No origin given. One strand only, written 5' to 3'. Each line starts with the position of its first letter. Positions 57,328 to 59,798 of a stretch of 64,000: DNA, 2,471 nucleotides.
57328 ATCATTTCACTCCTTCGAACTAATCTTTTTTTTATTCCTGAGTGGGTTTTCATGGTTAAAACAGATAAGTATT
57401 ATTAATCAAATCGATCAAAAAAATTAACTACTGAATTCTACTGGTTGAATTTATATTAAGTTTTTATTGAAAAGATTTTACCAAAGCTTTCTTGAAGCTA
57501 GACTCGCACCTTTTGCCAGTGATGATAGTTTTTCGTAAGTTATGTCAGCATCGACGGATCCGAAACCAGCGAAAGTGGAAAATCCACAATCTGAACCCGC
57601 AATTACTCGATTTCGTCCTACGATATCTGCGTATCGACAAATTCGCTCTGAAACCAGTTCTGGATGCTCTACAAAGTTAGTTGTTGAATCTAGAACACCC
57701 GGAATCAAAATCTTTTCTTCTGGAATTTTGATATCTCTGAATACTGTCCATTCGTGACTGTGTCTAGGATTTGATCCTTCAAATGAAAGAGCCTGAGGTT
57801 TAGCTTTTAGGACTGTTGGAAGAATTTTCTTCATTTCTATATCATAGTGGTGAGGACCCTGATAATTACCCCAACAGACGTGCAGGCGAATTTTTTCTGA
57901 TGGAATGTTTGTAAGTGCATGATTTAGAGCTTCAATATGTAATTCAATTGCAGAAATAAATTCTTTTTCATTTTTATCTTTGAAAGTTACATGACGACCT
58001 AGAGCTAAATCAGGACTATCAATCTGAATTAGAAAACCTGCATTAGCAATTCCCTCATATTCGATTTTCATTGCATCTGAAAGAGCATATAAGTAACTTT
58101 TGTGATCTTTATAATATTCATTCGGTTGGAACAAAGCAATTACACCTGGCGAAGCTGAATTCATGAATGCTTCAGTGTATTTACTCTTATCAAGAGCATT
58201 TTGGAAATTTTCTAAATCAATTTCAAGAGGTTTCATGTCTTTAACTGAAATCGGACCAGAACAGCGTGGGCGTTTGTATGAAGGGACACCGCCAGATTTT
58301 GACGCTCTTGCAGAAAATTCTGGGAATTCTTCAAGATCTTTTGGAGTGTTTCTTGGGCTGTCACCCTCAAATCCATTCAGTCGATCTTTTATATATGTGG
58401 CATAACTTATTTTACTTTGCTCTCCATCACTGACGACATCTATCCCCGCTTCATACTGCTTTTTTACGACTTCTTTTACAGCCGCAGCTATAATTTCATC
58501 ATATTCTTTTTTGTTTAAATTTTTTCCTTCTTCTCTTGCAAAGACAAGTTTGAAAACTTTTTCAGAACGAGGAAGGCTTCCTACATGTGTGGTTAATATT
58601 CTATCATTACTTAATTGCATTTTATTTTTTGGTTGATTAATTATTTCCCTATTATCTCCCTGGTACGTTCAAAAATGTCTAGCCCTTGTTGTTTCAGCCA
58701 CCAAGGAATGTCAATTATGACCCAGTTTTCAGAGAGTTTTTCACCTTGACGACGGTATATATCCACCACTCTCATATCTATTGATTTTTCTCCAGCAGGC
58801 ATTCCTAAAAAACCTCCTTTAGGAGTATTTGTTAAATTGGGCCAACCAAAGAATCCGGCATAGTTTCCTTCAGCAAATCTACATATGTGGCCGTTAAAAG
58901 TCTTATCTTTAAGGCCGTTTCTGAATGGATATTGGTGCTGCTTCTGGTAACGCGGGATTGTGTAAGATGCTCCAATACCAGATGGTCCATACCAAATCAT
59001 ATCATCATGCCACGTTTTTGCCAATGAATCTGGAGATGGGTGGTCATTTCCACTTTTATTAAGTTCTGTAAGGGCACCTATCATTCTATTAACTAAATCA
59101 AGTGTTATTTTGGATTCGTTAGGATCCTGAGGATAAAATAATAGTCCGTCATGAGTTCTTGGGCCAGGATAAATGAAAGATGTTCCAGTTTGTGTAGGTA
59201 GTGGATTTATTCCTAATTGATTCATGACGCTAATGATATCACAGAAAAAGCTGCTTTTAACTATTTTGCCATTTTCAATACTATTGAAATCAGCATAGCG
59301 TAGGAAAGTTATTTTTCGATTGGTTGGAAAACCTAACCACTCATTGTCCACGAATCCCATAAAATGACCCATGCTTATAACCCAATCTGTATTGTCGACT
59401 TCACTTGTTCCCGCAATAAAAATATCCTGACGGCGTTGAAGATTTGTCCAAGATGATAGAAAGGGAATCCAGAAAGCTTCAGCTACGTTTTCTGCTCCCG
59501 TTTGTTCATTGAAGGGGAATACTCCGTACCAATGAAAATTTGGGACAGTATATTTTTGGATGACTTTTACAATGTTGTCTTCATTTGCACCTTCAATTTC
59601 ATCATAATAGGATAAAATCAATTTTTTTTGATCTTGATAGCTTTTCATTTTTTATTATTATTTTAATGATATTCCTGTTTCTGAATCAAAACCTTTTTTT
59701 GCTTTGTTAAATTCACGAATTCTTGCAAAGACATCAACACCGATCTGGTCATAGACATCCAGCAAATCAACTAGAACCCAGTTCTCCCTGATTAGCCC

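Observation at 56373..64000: Uncharacterised uptake/catabolic cluster: ABC importer divergent from SnoaL x3, MetE-like Zn alkyltransferase and bicupin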

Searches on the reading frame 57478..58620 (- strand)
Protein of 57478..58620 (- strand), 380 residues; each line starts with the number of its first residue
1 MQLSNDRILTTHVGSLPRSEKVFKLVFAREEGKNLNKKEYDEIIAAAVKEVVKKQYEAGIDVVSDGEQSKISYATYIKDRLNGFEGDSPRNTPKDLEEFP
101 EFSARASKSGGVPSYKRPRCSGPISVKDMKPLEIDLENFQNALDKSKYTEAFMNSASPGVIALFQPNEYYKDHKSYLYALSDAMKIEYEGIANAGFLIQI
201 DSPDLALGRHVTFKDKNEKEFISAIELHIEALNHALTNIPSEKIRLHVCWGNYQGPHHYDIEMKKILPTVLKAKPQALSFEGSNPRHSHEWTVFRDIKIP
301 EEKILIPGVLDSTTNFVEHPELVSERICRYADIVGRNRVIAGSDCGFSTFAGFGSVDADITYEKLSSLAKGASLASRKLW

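Call 3: search_protein_families(library=pfam, proteins=[window:57478-58620:-], max_evalue=0.01)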
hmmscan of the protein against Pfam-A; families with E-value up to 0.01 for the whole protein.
window:57478-58620:- (380 aa): 1 family
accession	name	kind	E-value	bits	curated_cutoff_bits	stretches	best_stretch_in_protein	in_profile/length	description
PF01717.24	Meth_synt_2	-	3.3e-17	63.2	21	2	110-349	82-305/324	Cobalamin-independent synthase, Catalytic domain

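Call 4: search_protein_families(library=ncbifam, proteins=[window:57478-58620:-], max_evalue=0.01)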
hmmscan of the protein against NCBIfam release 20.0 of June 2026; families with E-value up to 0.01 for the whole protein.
window:57478-58620:- (380 aa): 8 families
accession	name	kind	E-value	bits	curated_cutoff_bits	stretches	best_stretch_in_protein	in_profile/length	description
NF003317.0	PRK04326.1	equivalog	1e-32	113.6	406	1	6-375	7-322/340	methionine synthase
NF006589.0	PRK09121.1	equivalog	1.8e-15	56.8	392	2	154-379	128-340/342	methionine synthase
NF004875.0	PRK06233.1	equivalog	1.8e-15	56.7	576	1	10-368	12-364/373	vitamin B12 independent methionine synthase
NF002119.0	PRK00957.1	equivalog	3.9e-15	55.8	258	2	166-370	126-299/306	methionine synthase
NF005085.0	PRK06520.1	subfamily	4.5e-11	42.5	313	1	10-367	10-359/368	5-methyltetrahydropteroyltriglutamate--homocysteine S-methyltransferase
NF003556.0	PRK05222.1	equivalog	1.2e-09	37.7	541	1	8-84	420-495/750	5-methyltetrahydropteroyltriglutamate--homocysteine S-methyltransferase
TIGR01371.1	met_syn_B12ind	equivalog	1.6e-09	37.4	929.95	1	9-85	427-502/754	5-methyltetrahydropteroyltriglutamate--homocysteine S-methyltransferase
NF004712.0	PRK06052.1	subfamily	0.00087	18.5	387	0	313-370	283-335/344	methionine synthase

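Call 19: find_homologous_proteins(query=window:57478-58620:-, max_evalue=1e-20)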
Query window:57478-58620:- (380 aa): 8000 proteins with E <= 1e-20 among 8000 candidates; the best 120 are listed.
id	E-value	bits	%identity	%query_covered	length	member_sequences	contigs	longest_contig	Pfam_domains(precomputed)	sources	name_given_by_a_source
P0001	5.2e-254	860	100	100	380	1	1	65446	PF01717.25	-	-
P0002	4.4e-246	834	97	100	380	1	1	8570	PF01717.25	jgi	-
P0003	6.7e-245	830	96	100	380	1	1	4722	PF01717.25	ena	-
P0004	1.1e-244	829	97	100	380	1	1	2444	PF01717.25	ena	-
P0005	2.2e-244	828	97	100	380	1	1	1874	PF01717.25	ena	-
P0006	1.2e-243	826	96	100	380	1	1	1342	PF01717.25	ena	-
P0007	8.0e-243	823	96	100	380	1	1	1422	PF01717.25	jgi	-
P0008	2.8e-242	821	96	100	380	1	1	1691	PF01717.25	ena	-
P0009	9.3e-242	820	96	100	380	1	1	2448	PF01717.25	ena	-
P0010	5.7e-241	817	95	100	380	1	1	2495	PF01717.25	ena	-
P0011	1.2e-227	773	88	100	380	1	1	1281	PF01717.25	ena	-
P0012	2.0e-225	766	87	100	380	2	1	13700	PF01717.25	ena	-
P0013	5.5e-223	758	87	100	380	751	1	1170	PF01717.25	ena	-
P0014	2.5e-221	752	86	100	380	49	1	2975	PF01717.25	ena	-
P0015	2.6e-221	752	87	100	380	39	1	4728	PF01717.25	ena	-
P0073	1.4e-178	612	67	100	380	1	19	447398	PF01717.25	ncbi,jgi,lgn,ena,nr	ncbi:MAG: cobalamin-independent methionine synthase II family protein [Chloroflexi bacterium]|nr:cob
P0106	2.4e-170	585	66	100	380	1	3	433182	PF01717.25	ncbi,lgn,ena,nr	ncbi:MAG: cobalamin-independent methionine synthase II family protein [Gammaproteobacteria bacterium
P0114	4.9e-170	584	64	100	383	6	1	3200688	PF01717.25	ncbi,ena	-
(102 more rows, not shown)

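Call 20: search_solved_structures(query=window:57478-58620:-, max_evalue=0.001, show_alignments=1)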
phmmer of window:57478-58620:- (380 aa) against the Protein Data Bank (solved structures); distinct sequences matched with E-value up to 0.001: 7.
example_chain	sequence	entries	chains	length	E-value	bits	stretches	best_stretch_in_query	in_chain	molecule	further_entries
1xpg_A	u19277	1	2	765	2.4e-07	33.5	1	9-255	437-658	5-methyltetrahydropteroyltriglutamate--homocysteine methyltransferase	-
1xdj_A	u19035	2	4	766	2.4e-07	33.5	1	9-255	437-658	5-methyltetrahydropteroyltriglutamate--homocysteine methyltransferase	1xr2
1t7l_A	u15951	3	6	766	2.4e-07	33.5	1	9-255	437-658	5-methyltetrahydropteroyltriglutamate--homocysteine methyltransferase | 5-methyltetrahydropteroyltriglutamate-homocysteine methyltransferase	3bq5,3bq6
1u1h_A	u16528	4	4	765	3e-06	29.8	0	8-348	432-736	5-methyltetrahydropteroyltriglutamate--homocysteine methyltransferase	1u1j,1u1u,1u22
1ypx_A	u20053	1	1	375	4.7e-06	29.2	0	227-353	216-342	putative vitamin-B12 independent methionine synthase family protein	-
3rpd_A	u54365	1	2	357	5.1e-06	29.1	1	48-378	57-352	Methionine synthase (B12-independent)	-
4ztx_A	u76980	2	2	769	0.00082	21.8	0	8-84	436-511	Cobalamin-Independent Methionine synthase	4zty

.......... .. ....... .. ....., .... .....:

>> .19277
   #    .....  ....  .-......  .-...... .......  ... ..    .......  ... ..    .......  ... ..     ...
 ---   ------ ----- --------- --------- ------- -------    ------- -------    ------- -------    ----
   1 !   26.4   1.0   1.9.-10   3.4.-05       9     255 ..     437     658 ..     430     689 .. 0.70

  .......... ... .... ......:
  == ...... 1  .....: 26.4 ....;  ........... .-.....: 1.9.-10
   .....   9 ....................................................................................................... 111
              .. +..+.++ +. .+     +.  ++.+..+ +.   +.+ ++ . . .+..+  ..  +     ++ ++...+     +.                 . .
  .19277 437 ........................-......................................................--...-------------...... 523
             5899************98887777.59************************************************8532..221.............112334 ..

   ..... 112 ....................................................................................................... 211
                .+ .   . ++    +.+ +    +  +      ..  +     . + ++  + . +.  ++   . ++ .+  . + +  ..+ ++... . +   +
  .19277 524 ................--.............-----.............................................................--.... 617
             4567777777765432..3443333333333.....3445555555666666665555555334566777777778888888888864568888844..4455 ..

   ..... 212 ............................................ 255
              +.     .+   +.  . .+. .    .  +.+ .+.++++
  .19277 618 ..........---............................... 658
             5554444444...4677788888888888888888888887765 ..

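Call 21: find_encoding_contigs(protein=P0106, flank=10000, max_places=2)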
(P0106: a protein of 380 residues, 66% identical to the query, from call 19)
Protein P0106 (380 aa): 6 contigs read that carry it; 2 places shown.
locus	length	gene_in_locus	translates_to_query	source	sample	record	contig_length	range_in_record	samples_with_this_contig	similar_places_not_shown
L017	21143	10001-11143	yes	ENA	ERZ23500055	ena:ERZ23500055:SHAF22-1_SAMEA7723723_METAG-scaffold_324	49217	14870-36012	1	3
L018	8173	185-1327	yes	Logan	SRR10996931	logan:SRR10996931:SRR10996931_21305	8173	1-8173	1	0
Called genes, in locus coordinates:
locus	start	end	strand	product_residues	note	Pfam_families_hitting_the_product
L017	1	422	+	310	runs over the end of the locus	PF00561:Abhydrolase_1 (weak), PF12697:Abhydrolase_6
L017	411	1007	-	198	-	PF22624:AASDHPPT_N, PF01648:ACPS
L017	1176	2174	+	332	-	PF12680:SnoaL_2 (faint), PF07366:SnoaL (weak)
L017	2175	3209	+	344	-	PF07366:SnoaL, PF12680:SnoaL_2 (faint)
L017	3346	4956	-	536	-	PF00474:SSF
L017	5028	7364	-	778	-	PF07715:Plug, PF00593:TonB_dep_Rec_b-barrel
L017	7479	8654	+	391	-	PF07366:SnoaL, PF12680:SnoaL_2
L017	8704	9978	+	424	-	PF00815:Histidinol_dh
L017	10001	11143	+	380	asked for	PF01717:Meth_synt_2 (faint)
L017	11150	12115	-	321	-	PF08240:ADH_N, PF00107:ADH_zinc_N, PF13602:ADH_zinc_N_2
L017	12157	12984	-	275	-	PF12697:Abhydrolase_6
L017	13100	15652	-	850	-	PF07715:Plug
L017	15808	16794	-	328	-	PF07366:SnoaL, PF12680:SnoaL_2 (weak), PF07366:SnoaL (weak)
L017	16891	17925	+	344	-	PF00190:Cupin_1 (faint), PF07883:Cupin_2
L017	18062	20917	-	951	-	PF00005:ABC_tran (faint), PF02463:SMC_N (faint), PF13191:AAA_16 (faint), PF13555:AAA_29 (faint), PF20703:nSTAND1 (faint), PF17760:UvrA_inter, PF17755:UvrA_DNA-bind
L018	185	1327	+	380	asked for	PF01717:Meth_synt_2 (faint)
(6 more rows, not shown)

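Call 22: find_encoding_contigs(protein=P0073, flank=10000, max_places=2)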
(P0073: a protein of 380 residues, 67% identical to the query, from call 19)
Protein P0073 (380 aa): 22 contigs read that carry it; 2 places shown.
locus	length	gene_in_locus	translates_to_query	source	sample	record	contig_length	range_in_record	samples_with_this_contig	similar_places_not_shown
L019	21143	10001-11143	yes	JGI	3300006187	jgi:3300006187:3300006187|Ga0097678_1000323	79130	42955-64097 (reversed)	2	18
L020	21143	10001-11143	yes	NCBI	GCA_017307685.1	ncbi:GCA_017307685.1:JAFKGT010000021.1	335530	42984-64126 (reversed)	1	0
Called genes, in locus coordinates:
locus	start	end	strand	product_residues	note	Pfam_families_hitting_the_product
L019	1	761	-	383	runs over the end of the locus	PF07366:SnoaL, PF12680:SnoaL_2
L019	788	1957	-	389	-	PF07366:SnoaL, PF12680:SnoaL_2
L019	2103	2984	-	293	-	PF00528:BPD_transp_1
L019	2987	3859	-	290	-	PF00528:BPD_transp_1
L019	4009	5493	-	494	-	PF01547:SBP_bac_1, PF13416:SBP_bac_8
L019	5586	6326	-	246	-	PF00106:adh_short, PF08659:KR, PF13561:adh_short_C2, PF23441:SDR (weak)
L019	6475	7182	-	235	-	PF03737:RraA-like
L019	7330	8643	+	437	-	PF00815:Histidinol_dh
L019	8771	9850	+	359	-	PF07883:Cupin_2 (faint), PF00190:Cupin_1 (faint)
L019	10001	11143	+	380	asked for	PF01717:Meth_synt_2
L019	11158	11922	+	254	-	PF12697:Abhydrolase_6, PF12146:Hydrolase_4 (weak), PF00561:Abhydrolase_1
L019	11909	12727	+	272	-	PF03328:HpcH_HpaI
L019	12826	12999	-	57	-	-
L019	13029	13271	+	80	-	-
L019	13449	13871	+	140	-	PF00072:Response_reg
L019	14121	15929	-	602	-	-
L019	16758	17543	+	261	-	PF13462:Thioredoxin_4, PF01323:DSBA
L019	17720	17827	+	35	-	-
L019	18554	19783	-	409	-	PF01757:Acyl_transf_3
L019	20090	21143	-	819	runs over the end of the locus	PF12704:MacB_PCD (faint), PF02687:FtsX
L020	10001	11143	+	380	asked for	PF01717:Meth_synt_2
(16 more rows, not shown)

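Call 23: find_encoding_contigs(protein=P0114, flank=10000, max_places=2)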
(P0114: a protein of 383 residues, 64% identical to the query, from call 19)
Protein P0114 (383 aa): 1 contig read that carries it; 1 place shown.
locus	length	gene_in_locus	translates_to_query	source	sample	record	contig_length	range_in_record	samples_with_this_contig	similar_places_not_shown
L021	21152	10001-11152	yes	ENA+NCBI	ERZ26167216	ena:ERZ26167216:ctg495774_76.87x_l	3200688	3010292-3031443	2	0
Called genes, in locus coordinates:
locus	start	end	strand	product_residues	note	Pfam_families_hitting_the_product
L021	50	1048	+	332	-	PF12680:SnoaL_2 (weak), PF07366:SnoaL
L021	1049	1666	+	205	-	PF07366:SnoaL, PF12680:SnoaL_2 (weak)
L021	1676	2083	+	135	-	-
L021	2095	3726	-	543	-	PF00474:SSF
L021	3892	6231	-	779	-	PF07715:Plug, PF00593:TonB_dep_Rec_b-barrel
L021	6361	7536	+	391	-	PF07366:SnoaL, PF12680:SnoaL_2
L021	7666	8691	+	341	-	PF07366:SnoaL, PF12680:SnoaL_2 (weak), PF07366:SnoaL (weak)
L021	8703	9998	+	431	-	PF00815:Histidinol_dh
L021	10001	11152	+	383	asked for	PF01717:Meth_synt_2 (weak)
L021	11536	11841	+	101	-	PF15731:MqsA_antitoxin (weak), PF01381:HTH_3 (weak)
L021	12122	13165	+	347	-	-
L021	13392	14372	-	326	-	PF07366:SnoaL, PF12680:SnoaL_2 (weak), PF07366:SnoaL (weak)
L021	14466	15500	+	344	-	PF00190:Cupin_1 (faint), PF07883:Cupin_2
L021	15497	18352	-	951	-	PF00005:ABC_tran (faint), PF02463:SMC_N (faint), PF13191:AAA_16 (faint), PF13555:AAA_29 (faint), PF20703:nSTAND1 (faint), PF17760:UvrA_inter, PF17755:UvrA_DNA-bind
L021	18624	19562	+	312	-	PF01650:Peptidase_C13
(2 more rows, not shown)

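Call 35: search_solved_structures(query=window:57478-58620:-, max_evalue=0.001, show_alignments=5)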
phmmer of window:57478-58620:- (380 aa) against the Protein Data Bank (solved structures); distinct sequences matched with E-value up to 0.001: 7.
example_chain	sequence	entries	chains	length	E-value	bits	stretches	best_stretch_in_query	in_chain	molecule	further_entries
1xpg_A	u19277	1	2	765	2.4e-07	33.5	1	9-255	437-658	5-methyltetrahydropteroyltriglutamate--homocysteine methyltransferase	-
1xdj_A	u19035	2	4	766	2.4e-07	33.5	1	9-255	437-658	5-methyltetrahydropteroyltriglutamate--homocysteine methyltransferase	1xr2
1t7l_A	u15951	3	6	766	2.4e-07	33.5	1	9-255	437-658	5-methyltetrahydropteroyltriglutamate--homocysteine methyltransferase | 5-methyltetrahydropteroyltriglutamate-homocysteine methyltransferase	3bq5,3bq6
1u1h_A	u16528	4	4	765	3e-06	29.8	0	8-348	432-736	5-methyltetrahydropteroyltriglutamate--homocysteine methyltransferase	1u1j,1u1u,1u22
1ypx_A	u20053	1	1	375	4.7e-06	29.2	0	227-353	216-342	putative vitamin-B12 independent methionine synthase family protein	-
3rpd_A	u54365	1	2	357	5.1e-06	29.1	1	48-378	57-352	Methionine synthase (B12-independent)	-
4ztx_A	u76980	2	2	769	0.00082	21.8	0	8-84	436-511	Cobalamin-Independent Methionine synthase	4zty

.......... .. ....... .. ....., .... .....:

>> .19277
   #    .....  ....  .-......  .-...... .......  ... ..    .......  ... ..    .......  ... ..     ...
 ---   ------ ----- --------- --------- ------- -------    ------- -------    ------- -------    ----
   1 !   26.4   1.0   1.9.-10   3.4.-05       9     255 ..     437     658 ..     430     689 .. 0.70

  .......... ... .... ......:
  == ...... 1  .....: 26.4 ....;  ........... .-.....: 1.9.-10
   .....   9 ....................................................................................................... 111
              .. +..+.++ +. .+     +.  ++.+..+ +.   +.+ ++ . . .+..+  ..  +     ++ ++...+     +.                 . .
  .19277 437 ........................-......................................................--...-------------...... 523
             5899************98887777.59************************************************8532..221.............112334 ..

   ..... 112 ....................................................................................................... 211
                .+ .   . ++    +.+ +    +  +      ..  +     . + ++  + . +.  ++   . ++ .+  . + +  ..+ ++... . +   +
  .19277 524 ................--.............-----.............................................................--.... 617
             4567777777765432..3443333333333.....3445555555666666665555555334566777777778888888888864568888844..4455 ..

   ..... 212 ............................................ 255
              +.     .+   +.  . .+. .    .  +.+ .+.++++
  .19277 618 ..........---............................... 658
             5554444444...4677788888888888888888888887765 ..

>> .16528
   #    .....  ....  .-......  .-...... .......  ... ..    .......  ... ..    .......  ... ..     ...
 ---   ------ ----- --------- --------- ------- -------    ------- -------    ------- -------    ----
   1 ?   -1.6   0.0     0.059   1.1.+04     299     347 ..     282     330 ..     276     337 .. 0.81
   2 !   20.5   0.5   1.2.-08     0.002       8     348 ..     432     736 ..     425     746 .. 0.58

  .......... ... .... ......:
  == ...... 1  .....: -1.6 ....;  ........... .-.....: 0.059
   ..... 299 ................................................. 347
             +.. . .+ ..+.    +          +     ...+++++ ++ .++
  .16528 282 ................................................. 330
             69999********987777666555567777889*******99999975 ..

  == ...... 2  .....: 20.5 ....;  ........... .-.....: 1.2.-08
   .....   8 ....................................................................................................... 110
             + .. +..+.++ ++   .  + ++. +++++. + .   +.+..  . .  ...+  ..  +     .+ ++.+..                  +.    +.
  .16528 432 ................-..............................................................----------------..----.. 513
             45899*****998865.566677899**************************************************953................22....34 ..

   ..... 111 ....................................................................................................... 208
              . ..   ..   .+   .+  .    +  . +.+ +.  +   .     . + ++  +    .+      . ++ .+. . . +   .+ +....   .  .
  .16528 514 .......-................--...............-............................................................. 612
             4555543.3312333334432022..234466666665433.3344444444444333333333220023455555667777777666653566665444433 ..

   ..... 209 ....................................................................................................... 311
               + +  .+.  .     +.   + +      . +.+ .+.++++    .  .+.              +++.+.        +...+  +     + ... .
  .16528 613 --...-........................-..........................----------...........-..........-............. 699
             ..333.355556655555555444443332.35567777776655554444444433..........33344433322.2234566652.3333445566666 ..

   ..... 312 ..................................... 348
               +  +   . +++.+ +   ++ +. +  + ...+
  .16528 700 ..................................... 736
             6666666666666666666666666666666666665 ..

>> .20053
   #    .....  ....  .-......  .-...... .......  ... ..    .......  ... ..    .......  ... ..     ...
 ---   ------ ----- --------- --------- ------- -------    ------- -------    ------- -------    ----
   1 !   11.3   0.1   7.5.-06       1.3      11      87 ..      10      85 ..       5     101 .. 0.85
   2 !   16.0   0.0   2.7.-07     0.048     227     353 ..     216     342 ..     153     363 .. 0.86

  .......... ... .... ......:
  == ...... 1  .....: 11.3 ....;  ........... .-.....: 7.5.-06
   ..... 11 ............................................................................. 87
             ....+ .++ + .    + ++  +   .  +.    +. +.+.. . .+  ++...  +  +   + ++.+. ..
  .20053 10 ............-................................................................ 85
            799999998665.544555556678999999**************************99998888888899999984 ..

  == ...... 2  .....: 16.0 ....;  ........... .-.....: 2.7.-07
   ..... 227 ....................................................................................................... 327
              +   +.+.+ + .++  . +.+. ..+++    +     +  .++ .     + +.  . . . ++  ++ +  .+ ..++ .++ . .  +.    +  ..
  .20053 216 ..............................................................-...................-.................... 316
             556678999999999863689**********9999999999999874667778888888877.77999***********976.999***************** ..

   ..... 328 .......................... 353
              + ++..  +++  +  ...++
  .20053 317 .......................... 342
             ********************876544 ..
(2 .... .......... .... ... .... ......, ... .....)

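Call 86: search_protein_families(library=ncbifam, proteins=[L019:6475-7182:-], max_evalue=0.00001)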
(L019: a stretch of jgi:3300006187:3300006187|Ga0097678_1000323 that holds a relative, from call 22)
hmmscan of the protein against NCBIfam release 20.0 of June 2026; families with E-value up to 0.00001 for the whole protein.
L019:6475-7182:- (235 aa): 2 families
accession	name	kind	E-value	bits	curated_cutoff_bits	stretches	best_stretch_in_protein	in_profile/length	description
NF005442.0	PRK07028.1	equivalog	2.5e-09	36.3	593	1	107-225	302-421/430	bifunctional hexulose-6-phosphate synthase/ribonuclease regulator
NF006093.0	PRK08245.1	subfamily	1.2e-07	31.4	208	1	7-208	7-205/240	hypothetical protein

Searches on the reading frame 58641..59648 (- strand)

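Call 3: search_protein_families(library=pfam, proteins=[window:58641-59648:-], max_evalue=0.01)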
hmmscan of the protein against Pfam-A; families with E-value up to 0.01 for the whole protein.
window:58641-59648:- (335 aa): 2 families
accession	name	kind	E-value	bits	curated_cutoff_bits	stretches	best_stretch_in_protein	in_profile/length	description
PF07366.18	SnoaL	-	1.6e-12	47.8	28.4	2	273-313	78-118/126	SnoaL-like polyketide cyclase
PF12680.13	SnoaL_2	-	4.9e-08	33.9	27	0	28-131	14-101/102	SnoaL-like domain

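Call 4: search_protein_families(library=ncbifam, proteins=[window:58641-59648:-], max_evalue=0.01)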
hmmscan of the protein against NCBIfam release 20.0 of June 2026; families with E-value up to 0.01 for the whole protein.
window:58641-59648:- (335 aa): 1 family
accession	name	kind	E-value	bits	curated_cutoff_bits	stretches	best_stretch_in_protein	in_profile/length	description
TIGR02096.1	TIGR02096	subfamily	7.1e-07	29.6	97.1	1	54-146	37-129/129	ketosteroid isomerase-related protein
